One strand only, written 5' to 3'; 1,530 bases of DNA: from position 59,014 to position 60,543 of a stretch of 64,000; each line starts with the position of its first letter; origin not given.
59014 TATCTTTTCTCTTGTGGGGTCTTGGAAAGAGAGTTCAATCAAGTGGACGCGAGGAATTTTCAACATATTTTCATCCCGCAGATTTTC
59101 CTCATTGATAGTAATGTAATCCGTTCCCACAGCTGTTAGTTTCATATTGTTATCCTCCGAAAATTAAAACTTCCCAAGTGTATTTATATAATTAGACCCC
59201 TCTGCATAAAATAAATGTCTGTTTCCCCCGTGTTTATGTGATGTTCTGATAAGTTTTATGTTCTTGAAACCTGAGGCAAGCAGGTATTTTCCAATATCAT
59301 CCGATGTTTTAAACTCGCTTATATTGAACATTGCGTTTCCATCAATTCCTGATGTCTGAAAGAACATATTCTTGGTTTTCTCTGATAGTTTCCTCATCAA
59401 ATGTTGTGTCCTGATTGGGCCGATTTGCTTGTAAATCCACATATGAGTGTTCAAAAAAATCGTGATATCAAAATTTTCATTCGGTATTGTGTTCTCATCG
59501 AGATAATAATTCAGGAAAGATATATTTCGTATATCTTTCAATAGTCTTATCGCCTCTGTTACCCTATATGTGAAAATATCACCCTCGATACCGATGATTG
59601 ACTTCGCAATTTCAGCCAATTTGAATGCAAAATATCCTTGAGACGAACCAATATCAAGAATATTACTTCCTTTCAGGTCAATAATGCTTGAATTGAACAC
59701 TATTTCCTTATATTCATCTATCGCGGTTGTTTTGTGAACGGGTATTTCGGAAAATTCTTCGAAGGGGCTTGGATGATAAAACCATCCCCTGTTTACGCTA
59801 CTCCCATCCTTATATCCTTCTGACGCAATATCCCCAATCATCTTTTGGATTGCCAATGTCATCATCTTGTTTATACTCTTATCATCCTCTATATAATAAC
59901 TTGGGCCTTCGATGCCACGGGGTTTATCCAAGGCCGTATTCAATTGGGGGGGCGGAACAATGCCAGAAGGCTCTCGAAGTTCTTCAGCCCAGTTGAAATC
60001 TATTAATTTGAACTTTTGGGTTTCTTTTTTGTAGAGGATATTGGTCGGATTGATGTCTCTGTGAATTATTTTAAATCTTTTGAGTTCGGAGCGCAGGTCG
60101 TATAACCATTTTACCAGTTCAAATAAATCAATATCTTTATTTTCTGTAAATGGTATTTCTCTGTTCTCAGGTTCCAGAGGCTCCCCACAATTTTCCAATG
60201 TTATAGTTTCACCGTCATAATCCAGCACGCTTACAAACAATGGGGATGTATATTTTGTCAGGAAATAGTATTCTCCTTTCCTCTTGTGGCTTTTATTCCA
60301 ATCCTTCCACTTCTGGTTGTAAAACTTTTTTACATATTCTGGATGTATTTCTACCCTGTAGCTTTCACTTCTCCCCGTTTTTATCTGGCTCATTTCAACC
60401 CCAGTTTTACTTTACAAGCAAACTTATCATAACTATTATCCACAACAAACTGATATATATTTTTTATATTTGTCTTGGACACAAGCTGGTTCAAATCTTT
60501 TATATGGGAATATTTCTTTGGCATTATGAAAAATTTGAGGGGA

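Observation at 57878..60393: Kinase-like plus SAM-methyltransferase fusion next to glycosyltransferase-like genes: a WbdD-like glycan chain terminator in a phage?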

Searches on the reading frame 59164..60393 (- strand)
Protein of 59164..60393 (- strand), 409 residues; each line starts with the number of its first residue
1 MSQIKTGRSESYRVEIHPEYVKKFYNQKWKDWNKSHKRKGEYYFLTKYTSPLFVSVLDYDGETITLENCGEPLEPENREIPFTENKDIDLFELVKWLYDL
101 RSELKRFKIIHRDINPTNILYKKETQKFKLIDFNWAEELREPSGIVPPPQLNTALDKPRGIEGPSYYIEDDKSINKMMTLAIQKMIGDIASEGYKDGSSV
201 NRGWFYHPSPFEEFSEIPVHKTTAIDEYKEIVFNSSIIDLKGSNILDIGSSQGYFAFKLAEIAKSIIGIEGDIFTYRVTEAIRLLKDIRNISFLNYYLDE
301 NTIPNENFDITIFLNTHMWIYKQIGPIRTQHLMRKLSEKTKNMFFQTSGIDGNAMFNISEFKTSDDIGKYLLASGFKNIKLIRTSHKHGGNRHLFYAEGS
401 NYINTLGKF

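Call 3: search_protein_families(library=pfam, proteins=[window:59164-60393:-], max_evalue=0.1)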
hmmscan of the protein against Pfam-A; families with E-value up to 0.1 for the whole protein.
window:59164-60393:- (409 aa): 12 families
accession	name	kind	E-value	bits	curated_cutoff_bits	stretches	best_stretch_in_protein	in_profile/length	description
PF08003.17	Methyltransf_9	-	2.2e-07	30.6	23.8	1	234-354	108-226/315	Protein of unknown function (DUF1698)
PF00069.31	Pkinase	-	3.6e-07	30.3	31.7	1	85-143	92-152/263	Protein kinase domain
PF22303.2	OspG_kinase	-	0.00018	22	27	1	80-134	73-128/152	Protein kinase OspG, kinase domain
PF06293.20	Kdo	-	0.0026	17.7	21.3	1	103-137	133-170/207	Lipopolysaccharide kinase (Kdo/WaaP) family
PF01633.27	Choline_kinase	-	0.0036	17.1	29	1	93-136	151-191/300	Choline/ethanolamine kinase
PF13847.12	Methyltransf_31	-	0.0049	17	27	1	241-319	3-86/145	Methyltransferase domain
PF13649.12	Methyltransf_25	-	0.011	16.9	27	1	245-318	1-75/97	Methyltransferase domain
PF17667.7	Pkinase_fungal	-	0.011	14.9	24.1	1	105-141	304-344/387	Fungal protein kinase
PF01163.29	RIO1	-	0.034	14.2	22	1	96-142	113-157/187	RIO domain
PF03109.22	ABC1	-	0.054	13.1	22.9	1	103-140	182-218/244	ABC1 atypical kinase-like domain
PF19974.5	TCAD9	-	0.058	13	40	1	104-136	294-324/429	Ternary complex associated domain 9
PF07714.23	PK_Tyr_Ser-Thr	-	0.067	12.9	23.1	0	104-139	118-152/258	Protein tyrosine and serine/threonine kinase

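Call 4: search_protein_families(library=phrogs, proteins=[window:59164-60393:-], max_evalue=0.01)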
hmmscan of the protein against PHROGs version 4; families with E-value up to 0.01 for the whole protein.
window:59164-60393:- (409 aa): 4 families
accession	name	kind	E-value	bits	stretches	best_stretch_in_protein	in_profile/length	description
phrog_3297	-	other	0.00026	21.9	1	14-135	7-111/160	kinase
phrog_2361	-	other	0.0013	18.8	1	108-137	130-158/415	serine-threonine kinase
phrog_3145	-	unknown function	0.0019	18.8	1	96-134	110-148/181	-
phrog_8000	-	unknown function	0.0045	18.1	0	76-106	29-59/72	-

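Call 5: find_homologous_proteins(query=window:59164-60393:-, max_evalue=0.001)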
Query window:59164-60393:- (409 aa): 8 proteins with E <= 0.001 among 3035 candidates.
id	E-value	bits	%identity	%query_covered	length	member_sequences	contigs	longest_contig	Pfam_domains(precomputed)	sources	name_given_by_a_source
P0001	3.5e-277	937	100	100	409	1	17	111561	PF08003.18,PF00069.32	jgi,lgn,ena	jgi:serine/threonine protein kinase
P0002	1.6e-163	563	61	97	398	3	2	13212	PF13847.13,PF08003.18,PF13649.13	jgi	-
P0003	3.2e-141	489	65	83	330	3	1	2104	PF13847.13,PF00069.32,PF12330.15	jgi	jgi:hypothetical protein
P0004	5.2e-92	327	41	97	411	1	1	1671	PF13847.13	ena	-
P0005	1.8e-86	309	42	93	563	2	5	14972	PF13431.13,PF13414.13,PF13176.13,PF13428.13,PF13374.13,PF13847.13,PF14559.13,PF24575.2,PF13371.13,PF13649.13,PF00515.35,PF22860.3,PF13424.13,PF13432.13,PF13181.13,PF07719.24,PF13174.13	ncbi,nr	ncbi:MAG: tetratricopeptide repeat protein [Limnospira sp. PMC 1240.20]|nr:tetratricopeptide repeat 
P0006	6.9e-74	267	40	98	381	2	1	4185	PF13847.13,PF08242.19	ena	-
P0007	6.0e-40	156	34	77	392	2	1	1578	-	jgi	-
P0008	4.3e-4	38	30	39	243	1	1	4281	-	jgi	jgi:hypothetical protein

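Call 7: find_encoding_contigs(protein=P0001, flank=10000, max_places=4)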
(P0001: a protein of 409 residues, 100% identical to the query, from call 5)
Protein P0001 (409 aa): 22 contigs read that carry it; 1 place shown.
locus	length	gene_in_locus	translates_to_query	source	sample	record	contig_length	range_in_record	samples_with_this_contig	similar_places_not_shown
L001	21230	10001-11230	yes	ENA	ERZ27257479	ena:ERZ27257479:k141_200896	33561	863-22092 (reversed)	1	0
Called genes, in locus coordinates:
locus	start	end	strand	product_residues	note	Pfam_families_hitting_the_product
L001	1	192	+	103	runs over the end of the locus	-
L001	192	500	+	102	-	-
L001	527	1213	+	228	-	-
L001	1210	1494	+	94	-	-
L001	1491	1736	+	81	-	-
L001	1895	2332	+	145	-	-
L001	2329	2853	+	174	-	PF24608:PDDEXK_15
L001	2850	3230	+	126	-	-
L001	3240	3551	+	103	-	-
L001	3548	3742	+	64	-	-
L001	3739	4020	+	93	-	-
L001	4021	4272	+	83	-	-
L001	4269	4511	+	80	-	-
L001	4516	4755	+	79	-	-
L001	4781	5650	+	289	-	PF02739:5_3_exonuc_N, PF09293:RNaseH_C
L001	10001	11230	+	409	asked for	PF00069:Pkinase (weak), PF08003:Methyltransf_9 (weak)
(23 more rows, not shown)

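Call 9: find_encoding_contigs(protein=P0002, flank=10000, max_places=3)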
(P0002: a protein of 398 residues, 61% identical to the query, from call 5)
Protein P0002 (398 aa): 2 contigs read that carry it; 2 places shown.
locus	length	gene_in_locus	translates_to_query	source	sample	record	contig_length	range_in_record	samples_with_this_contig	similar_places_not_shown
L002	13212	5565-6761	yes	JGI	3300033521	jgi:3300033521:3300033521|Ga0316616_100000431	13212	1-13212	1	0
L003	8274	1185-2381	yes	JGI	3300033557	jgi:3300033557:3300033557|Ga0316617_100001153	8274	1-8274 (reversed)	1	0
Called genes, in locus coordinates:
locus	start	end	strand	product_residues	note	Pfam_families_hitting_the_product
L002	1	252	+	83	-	?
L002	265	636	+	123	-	-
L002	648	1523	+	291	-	PF00112:Peptidase_C1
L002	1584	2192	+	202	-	PF00899:ThiF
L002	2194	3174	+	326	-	PF14464:Prok-JAB (weak)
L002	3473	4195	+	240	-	PF06414:Zeta_toxin (weak), PF13671:AAA_33 (weak)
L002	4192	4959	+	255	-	-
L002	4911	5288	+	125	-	-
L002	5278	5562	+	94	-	-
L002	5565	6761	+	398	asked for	PF08003:Methyltransf_9 (weak), PF13847:Methyltransf_31 (weak), PF13649:Methyltransf_25 (weak)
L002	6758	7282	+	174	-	-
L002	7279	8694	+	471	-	PF01743:PolyA_pol, PF12627:PolyA_pol_RNAbd, PF01966:HD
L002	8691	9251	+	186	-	PF03412:Peptidase_C39, PF11814:DUF3335 (faint), PF13529:Peptidase_C39_2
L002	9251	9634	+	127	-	-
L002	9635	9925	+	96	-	-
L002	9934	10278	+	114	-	-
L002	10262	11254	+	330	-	-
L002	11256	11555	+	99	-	-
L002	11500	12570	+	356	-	-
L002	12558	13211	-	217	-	?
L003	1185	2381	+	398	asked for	PF08003:Methyltransf_9 (weak), PF13847:Methyltransf_31 (weak), PF13649:Methyltransf_25 (weak)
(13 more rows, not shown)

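Call 10: find_encoding_contigs(protein=P0005, flank=10000, max_places=3)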
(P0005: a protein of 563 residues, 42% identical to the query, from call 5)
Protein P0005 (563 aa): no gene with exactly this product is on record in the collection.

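Call 11: search_dna_similar(query=window:59164-60393:-, collection=phages, mode=protein, max_evalue=0.001)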
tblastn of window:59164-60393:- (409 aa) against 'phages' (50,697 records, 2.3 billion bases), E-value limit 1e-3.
No match.

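Call 14: find_encoding_contigs(protein=P0006, flank=10000, max_places=3)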
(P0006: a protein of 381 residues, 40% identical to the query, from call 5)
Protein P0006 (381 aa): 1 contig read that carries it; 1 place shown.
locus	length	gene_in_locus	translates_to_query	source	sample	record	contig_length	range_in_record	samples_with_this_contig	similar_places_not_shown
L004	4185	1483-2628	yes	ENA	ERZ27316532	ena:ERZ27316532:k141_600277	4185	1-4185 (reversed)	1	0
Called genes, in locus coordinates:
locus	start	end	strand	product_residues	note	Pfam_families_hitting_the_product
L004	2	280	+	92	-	?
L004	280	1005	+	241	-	-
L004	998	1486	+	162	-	PF08241:Methyltransf_11 (weak)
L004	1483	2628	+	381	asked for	PF08242:Methyltransf_12 (faint), PF13847:Methyltransf_31 (weak)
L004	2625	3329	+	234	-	-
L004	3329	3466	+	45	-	PF27269:YonG_N (weak)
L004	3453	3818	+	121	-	PF13412:HTH_24 (weak), PF00126:HTH_1 (weak)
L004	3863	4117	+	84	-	-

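Call 17: search_solved_structures(query=A1, max_evalue=1, show_alignments=3)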
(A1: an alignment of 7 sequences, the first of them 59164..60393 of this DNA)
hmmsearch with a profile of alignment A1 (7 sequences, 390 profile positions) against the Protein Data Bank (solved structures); distinct sequences matched with E-value up to 1: 1335 (the best 60 are shown).
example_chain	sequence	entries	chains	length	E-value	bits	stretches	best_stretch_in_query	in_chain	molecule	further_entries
4azw_A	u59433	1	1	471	7.6e-09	38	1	231-349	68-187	WBDD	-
4ax8_A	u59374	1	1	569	9.2e-09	37.7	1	231-349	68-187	WBDD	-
4uw0_A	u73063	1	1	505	9.3e-09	37.7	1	231-349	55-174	WBDD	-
4azs_A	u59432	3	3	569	9.4e-09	37.7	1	231-349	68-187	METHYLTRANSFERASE WBDD | WBDD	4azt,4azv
4f99_A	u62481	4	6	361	1.2e-08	37.3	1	85-141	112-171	Cell division cycle 7-related protein kinase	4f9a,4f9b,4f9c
6ya7_A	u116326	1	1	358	1.3e-08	37.2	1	85-141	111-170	Cell division cycle 7-related protein kinase,Cell division cycle 7-related protein kinase,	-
6ya6_A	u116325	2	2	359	1.3e-08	37.2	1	85-141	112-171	Cell division cycle 7-related protein kinase,Cell division cycle 7-related protein kinase,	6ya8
3dfa_A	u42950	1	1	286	6.4e-07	31.6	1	15-146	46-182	Calcium-dependent protein kinase cgd3_920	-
2wei_A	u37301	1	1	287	6.5e-07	31.6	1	15-146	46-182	CALMODULIN-DOMAIN PROTEIN KINASE 1, PUTATIVE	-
4fr4_A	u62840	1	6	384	7e-07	31.5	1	17-144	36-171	Serine/threonine-protein kinase 32A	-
3igo_A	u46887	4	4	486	2.7e-06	29.6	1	15-146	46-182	Calmodulin-domain protein kinase 1 | Calmodulin-domain protein kinase 1, putative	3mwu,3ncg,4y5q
9d8s_A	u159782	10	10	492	2.8e-06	29.5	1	15-146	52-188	Calmodulin-domain protein kinase 1 | Non-specific serine/threonine protein kinase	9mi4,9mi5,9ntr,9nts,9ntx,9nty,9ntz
5y90_A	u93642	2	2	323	3.5e-06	29.2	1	47-139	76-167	Dual specificity mitogen-activated protein kinase kinase 7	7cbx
5b2l_A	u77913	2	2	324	3.5e-06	29.2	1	47-139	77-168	Dual specificity mitogen-activated protein kinase kinase 7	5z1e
6yfz_A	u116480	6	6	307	4.5e-06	28.8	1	47-139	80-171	Dual specificity mitogen-activated protein kinase kinase 7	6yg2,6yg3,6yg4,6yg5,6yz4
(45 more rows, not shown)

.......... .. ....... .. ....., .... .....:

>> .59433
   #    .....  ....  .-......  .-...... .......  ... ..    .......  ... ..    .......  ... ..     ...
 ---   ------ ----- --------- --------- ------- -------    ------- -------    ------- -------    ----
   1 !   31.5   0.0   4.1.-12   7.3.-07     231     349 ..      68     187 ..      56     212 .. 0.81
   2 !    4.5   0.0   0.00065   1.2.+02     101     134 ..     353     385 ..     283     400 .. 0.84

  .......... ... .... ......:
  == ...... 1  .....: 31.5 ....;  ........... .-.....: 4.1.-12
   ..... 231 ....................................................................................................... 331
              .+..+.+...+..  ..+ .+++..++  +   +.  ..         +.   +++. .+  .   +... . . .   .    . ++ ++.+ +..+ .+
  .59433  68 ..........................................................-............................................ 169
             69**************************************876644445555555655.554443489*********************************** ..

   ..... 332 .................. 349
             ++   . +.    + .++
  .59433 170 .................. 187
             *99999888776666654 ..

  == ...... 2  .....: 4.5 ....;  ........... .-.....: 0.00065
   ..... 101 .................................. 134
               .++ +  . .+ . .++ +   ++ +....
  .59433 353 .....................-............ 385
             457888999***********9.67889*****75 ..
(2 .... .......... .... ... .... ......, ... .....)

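Call 22: search_protein_families(library=ncbifam, proteins=[window:59164-60393:-], max_evalue=0.1)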
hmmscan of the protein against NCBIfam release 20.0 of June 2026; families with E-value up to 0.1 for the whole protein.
window:59164-60393:- (409 aa): 24 families
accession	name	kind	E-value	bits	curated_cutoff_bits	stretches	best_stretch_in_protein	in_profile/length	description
TIGR00452.1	TIGR00452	equivalog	8e-08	31.4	275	1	235-354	111-228/316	tRNA 5-methoxyuridine(34)/uridine 5-oxyacetic acid(34) synthase CmoB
NF011650.0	PRK15068.1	equivalog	1.1e-07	31.1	209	1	236-354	117-234/324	tRNA 5-methoxyuridine(34)/uridine 5-oxyacetic acid(34) synthase CmoB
TIGR04290.1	meth_Rta_06860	hypoth_equivalog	5.1e-05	22.8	300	1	218-358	25-162/226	TIGR04290 family methyltransferase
NF000412.1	Erm43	exception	0.00048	19.7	500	1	236-313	25-99/243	23S rRNA (adenine(2058)-N(6))-methyltransferase Erm(43)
NF012223.0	erm_F_23S_MT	exception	0.0018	17.6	575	1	243-310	35-100/266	23S rRNA (adenine(2058)-N(6))-methyltransferase Erm(F)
NF041408.1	XopAU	subfamily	0.0028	17.3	450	1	109-140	349-380/498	XopAU family type III secretion system effector serine/threonine kinase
NF047741.1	antiphage_MADS6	equivalog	0.0028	16.3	460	1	106-137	317-347/612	methylation-associated defense system protein kinase MAD6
NF033483.0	PknB_PASTA_kin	equivalog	0.003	16.7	450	1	108-137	127-155/563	Stk1 family PASTA domain-containing Ser/Thr kinase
NF000499.2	Erm23S_rRNA_broad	equivalog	0.0034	16.8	212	1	235-304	19-84/244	23S ribosomal RNA methyltransferase Erm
NF038151.1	lanthi_synth_III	equivalog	0.0034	15.8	575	1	103-142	351-389/833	class III lanthionine synthetase LanKC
NF002475.0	PRK01723.1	equivalog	0.004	16.2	142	1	104-137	159-191/241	3-deoxy-D-manno-octulosonic acid kinase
NF012222.1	erm_A_23S_MT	exception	0.005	16.4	475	1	226-305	17-92/243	23S rRNA (adenine(2058)-N(6))-methyltransferase Erm(A)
TIGR00537.1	hemK_rel_arch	hypoth_equivalog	0.0064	16.2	87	1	231-313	9-88/179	HemK2/MTQ2 family protein methyltransferase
NF011529.0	PRK14968.1-3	equivalog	0.0099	15.3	162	1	235-313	28-104/198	putative methyltransferase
NF011460.0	PRK14879.1-1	equivalog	0.013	14.6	199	1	84-137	104-158/232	Kae1-associated kinase Bud32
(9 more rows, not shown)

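Call 23: predict_structure(alignment_id=A1)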
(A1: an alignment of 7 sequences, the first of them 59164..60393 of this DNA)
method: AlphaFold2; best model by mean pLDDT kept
length: 409 residues; sequences in the alignment: 7
mean_pLDDT: 79.8   pTM: 0.82
mean pLDDT of the five models: 79.8, 78.7, 78.0, 76.4, 75.0
residues with pLDDT >= 90: 151; 70-90: 166; 50-70: 55; < 50: 37
segments of 3 or more residues with pLDDT < 50: 1-4, 148-167, 193-195, 403-409
pLDDT, mean of each block of 10 residues (from residue 1): 49 86 86 77 92 94 91 81 89 97 93 88 93 83 53 39 53 92 84 52 65 78 68 70 83 72 88 85 93 84 87 86 90 94 88 70 92 95 79 90 41
secondary structure, 60 per line:
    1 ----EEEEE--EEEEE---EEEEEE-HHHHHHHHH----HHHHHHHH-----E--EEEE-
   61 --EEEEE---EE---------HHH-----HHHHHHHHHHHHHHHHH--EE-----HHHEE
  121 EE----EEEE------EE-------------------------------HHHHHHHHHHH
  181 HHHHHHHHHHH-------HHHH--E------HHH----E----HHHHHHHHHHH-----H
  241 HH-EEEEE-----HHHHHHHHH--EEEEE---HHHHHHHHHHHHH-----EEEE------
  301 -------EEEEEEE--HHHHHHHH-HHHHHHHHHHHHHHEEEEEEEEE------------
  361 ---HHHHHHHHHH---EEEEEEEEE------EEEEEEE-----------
elements in order: E5-9 E12-16 E20-25 H27-35 H40-47 E56-59 E63-67 H90-106 E119-122 E127-130 H170-191 H199-202 H224-234 E244-248 H254-262 E265-269 H273-285 E291-294 E308-314 H317-324 H326-339 E340-348 H364-373 E377-385 E392-398
